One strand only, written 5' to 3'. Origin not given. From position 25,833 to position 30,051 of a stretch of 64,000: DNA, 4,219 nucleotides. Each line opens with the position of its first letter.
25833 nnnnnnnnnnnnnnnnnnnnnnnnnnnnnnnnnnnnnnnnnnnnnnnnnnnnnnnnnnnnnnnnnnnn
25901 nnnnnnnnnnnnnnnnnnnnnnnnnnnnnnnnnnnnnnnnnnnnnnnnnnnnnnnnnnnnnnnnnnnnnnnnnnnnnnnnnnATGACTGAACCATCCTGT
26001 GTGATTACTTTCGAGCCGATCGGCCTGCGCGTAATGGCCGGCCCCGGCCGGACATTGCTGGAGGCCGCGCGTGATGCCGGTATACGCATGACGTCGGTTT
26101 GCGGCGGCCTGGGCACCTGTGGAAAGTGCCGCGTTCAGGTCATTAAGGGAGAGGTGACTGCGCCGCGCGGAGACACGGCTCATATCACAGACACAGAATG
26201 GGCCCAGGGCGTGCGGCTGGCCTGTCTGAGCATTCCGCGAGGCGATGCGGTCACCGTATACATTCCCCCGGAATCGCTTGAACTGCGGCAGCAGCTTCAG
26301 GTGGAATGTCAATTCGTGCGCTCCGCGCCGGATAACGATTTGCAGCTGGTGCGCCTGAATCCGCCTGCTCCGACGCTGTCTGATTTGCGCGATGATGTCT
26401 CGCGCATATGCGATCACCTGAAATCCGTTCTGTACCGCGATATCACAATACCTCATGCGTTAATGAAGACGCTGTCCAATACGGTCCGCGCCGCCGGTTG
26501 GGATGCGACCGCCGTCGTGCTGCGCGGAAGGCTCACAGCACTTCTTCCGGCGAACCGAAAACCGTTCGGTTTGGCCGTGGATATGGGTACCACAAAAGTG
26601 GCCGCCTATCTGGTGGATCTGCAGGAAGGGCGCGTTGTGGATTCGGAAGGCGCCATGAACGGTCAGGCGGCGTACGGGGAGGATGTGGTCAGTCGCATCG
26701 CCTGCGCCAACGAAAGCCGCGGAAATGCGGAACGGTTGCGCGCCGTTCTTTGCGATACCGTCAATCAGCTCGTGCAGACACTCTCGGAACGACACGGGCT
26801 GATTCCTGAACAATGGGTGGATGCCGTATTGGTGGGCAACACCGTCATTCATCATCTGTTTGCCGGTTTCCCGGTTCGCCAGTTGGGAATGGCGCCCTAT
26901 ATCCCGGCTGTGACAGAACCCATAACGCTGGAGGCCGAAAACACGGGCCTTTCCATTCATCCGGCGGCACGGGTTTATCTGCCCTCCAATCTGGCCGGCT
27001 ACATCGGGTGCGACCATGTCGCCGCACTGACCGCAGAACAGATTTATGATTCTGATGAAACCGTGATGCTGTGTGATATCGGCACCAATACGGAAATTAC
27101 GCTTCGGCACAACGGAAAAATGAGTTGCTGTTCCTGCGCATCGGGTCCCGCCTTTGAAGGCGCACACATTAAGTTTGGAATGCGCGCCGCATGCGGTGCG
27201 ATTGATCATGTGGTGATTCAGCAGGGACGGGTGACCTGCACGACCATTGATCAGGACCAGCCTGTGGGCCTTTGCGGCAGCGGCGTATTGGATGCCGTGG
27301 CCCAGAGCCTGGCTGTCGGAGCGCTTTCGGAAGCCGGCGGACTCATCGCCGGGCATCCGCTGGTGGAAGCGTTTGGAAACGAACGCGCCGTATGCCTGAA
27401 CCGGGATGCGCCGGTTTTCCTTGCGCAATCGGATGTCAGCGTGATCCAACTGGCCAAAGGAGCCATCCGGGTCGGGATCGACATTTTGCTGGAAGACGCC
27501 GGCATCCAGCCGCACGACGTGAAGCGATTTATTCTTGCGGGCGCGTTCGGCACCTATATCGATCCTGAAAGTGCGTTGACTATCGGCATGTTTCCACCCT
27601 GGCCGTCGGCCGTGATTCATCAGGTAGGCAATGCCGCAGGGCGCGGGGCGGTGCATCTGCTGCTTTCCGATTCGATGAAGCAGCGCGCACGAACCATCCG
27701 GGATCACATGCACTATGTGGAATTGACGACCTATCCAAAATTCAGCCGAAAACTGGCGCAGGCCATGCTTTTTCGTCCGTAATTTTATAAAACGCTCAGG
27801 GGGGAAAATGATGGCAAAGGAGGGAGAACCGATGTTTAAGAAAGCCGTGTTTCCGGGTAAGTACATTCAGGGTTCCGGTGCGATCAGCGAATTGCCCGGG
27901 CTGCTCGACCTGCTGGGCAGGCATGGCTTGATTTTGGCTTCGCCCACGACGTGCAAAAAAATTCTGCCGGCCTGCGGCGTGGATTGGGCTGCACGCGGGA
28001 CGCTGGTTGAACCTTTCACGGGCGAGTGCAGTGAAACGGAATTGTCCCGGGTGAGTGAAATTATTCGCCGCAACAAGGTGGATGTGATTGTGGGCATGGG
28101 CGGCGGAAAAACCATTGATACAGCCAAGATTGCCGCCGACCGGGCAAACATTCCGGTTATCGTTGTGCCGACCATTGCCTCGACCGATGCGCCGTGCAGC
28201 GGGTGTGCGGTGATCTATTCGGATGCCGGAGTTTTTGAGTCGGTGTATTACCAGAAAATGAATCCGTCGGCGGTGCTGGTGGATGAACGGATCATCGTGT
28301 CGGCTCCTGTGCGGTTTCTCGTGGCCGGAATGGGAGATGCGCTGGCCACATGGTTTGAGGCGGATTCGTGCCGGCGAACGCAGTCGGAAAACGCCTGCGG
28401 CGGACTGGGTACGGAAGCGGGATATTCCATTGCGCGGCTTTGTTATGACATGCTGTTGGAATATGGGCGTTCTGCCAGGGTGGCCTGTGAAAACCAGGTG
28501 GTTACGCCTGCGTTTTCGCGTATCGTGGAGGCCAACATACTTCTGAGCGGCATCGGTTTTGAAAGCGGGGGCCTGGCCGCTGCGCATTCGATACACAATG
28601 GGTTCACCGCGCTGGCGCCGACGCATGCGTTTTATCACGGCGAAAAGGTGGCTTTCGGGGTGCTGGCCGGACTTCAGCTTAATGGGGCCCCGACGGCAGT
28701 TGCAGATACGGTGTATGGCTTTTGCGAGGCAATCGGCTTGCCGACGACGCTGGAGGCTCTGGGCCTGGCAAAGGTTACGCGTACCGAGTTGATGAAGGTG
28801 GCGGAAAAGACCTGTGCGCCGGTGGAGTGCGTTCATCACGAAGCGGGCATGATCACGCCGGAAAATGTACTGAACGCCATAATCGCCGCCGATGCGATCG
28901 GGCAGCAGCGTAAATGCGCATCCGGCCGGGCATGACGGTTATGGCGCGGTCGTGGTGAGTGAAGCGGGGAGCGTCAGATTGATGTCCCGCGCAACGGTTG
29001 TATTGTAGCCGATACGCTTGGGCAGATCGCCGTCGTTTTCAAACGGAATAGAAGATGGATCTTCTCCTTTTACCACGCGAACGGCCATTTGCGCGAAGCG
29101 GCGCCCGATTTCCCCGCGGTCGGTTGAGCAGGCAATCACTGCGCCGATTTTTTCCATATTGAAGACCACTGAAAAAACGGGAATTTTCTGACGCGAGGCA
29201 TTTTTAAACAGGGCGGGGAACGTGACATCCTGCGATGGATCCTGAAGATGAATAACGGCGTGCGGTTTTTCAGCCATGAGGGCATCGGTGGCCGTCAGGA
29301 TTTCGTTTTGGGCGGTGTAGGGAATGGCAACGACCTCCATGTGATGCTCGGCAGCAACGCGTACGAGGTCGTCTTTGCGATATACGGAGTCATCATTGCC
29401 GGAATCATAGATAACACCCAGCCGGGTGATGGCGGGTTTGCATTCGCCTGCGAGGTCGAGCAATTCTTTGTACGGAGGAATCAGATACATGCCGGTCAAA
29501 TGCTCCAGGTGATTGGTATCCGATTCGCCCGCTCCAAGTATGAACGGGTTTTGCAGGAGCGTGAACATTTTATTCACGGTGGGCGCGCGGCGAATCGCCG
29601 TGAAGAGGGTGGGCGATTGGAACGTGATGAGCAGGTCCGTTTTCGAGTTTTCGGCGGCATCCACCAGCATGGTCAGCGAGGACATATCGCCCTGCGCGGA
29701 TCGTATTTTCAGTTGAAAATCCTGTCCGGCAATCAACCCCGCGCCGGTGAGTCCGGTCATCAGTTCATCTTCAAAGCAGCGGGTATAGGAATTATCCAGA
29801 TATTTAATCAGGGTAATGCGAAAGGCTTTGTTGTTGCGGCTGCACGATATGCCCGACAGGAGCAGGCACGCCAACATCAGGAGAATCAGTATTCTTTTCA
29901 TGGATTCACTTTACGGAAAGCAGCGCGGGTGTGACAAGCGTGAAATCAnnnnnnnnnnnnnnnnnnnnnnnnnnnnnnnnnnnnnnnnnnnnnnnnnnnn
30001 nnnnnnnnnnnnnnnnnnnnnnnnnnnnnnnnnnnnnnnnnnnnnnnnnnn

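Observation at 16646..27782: Candidate undescribed corrinoid-dependent demethylation module: MtaD-like deaminase, corrinoid protein, non-Pyl MtmB, BMP-type importer and RACo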

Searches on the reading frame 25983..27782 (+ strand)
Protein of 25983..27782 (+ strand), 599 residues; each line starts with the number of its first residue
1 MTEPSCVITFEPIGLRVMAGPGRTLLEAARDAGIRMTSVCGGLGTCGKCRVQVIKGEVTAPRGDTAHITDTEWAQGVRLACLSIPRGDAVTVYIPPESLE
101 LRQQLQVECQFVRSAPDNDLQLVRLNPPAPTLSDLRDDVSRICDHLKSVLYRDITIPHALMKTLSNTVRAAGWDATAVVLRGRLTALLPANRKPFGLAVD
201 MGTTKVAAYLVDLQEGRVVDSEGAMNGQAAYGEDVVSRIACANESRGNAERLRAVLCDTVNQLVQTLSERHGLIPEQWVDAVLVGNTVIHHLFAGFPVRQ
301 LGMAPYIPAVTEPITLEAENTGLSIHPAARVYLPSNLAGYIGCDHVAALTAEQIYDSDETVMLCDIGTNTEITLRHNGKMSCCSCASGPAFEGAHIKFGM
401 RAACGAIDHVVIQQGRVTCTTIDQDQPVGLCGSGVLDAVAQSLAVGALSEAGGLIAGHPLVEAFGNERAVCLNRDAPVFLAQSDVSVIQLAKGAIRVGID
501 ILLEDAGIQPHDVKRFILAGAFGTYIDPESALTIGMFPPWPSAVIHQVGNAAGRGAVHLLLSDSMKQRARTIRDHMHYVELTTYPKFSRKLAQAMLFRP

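Call 4: search_protein_families(library=pfam, proteins=[window:25983-27782:+])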
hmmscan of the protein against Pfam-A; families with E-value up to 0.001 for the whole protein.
window:25983-27782:+ (599 aa): 4 families
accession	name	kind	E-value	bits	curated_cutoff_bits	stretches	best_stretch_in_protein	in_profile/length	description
PF14574.11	RACo_C_ter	-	3.5e-72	243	27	1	359-597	1-249/261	C-terminal domain of RACo the ASKHA domain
PF17651.6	Raco_middle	-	1.3e-49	168.4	26.8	1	195-356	1-162/163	RACo middle region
PF00111.32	Fer2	-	2.4e-11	43.8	21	1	11-85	4-76/77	2Fe-2S iron-sulfur cluster binding domain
PF17650.6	RACo_linker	-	1.2e-10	41.5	26.2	1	117-192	9-84/86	RACo linker region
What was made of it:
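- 25983..27782 (+): RACo-type ATP-dependent reductive activator of corrinoid proteins, 599 aa. Pfam Fer2, RACo_linker, Raco_middle and RACo_C_ter (call 4).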

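Call 5: search_protein_families(library=ncbifam, proteins=[window:25983-27782:+])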
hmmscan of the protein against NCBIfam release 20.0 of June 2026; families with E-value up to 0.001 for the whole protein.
window:25983-27782:+ (599 aa): 9 families
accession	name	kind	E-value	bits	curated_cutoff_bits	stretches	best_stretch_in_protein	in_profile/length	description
NF040756.1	corr_regen_AcsV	exception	3.6e-116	389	800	1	8-590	2-616/632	corrinoid activation/regeneration protein AcsV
TIGR04270.1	Rama_corrin_act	subfamily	2.5e-37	128.4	500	1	196-577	2-394/534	methylamine methyltransferase corrinoid protein reductive activase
TIGR01941.1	nqrF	equivalog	2.3e-10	40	295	1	19-86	46-113/405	NADH:ubiquinone reductase (Na(+)-transporting) subunit F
NF058606.1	GlBtMonoRdsGbcB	equivalog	3.6e-10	39.3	500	1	6-90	278-359/362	glycine betaine monooxygenase reductase subunit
NF041393.1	Frdxn_Halo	equivalog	2.2e-07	30.7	150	1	20-102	43-123/128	ferredoxin Fer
NF007964.0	PRK10684.1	equivalog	6.8e-07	28.6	383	1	19-89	263-330/333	NADH oxidoreductase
TIGR02007.1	fdx_isc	equivalog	1.2e-05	25.4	132.1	1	10-98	11-103/110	ISC system 2Fe-2S type ferredoxin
TIGR02008.1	fdx_plant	subfamily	3.4e-05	23.5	81.15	1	25-89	25-86/97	ferredoxin [2Fe-2S]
TIGR02160.1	PA_CoA_Oxy5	hypoth_equivalog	0.00025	20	420.8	1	23-92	283-349/352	1,2-phenylacetyl-CoA epoxidase subunit PaaE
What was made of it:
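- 25983..27782 (+): NCBIfam AcsV-like at 389 bits, below the 800 cut-off (call 5).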

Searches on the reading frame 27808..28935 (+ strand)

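Call 4: search_protein_families(library=pfam, proteins=[window:27808-28935:+])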
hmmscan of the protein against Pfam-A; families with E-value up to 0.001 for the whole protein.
window:27808-28935:+ (375 aa): 2 families
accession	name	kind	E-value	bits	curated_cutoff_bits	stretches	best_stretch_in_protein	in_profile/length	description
PF00465.25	Fe-ADH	-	2.9e-28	99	31.3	1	16-159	1-167/168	Iron-containing alcohol dehydrogenase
PF13685.12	Fe-ADH_2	-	1.6e-21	77.3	28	1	22-167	3-149/149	Iron-containing alcohol dehydrogenase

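Call 5: search_protein_families(library=ncbifam, proteins=[window:27808-28935:+])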
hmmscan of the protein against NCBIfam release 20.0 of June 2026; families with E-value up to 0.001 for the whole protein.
window:27808-28935:+ (375 aa): 11 families
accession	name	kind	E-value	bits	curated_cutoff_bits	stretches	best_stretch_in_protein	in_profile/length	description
NF006941.0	PRK09423.1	subfamily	1.5e-137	458.3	336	1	11-369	3-363/367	glycerol dehydrogenase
NF047954.1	PrpdilGlycDhGldA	equivalog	1.8e-112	376.2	700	1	15-367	7-361/365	bifunctional L-1,2-propanediol dehydrogenase/glycerol dehydrogenase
NF053832.1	GlycoaldRedHalo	equivalog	3.7e-109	365.2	550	1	15-368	7-362/363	glycolaldehyde reductase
NF007880.0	PRK10586.1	equivalog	6.4e-49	166.8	429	1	68-359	65-355/362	oxidoreductase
NF002022.0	PRK00843.1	equivalog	6.3e-27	94.5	413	1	14-329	9-316/350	NAD(P)-dependent glycerol-1-phosphate dehydrogenase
NF058672.1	4HyButDHCUPNE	equivalog_domain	1.1e-06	28.1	500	0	113-184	129-200/378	4-hydroxybutyrate dehydrogenase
TIGR03405.1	Phn_Fe-ADH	equivalog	2e-06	26.8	423.7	0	112-184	124-197/355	iron-containing alcohol dehydrogenase PsrA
NF041833.1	Fe_ADH_ErcA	equivalog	3.8e-06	26.3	550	0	75-107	72-104/382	alcohol dehydrogenase-like regulatory protein ErcA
NF050025.1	SulfAcetaldRedSarD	equivalog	2.5e-05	23.3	700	0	70-110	67-107/385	sulfoacetaldehyde reductase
NF041822.1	daptide_DH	equivalog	5.3e-05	22.3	300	1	62-112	28-76/363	daptide-type RiPP biosynthesis dehydogenase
NF053866.1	CholDhdGbsBBac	equivalog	0.00095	17.9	550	0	12-107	11-111/392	choline dehydrogenase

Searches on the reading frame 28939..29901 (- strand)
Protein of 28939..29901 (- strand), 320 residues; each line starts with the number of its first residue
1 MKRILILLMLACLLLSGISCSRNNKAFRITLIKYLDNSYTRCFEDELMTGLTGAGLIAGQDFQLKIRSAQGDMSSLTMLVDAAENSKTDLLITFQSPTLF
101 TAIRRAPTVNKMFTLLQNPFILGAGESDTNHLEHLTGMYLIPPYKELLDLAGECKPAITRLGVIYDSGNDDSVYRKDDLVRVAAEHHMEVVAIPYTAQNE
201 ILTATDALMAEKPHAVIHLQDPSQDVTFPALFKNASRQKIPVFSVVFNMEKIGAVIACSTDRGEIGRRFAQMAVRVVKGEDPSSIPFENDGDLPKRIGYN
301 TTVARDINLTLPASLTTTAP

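Call 39: search_protein_families(library=pfam, proteins=[window:28939-29901:-])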
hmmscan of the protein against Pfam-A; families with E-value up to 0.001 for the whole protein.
window:28939-29901:- (320 aa): 1 family
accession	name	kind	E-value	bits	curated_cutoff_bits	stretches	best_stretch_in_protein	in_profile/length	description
PF04392.18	ABC_sub_bind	-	7.4e-23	81.6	25.9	1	47-316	20-286/293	ABC transporter substrate binding protein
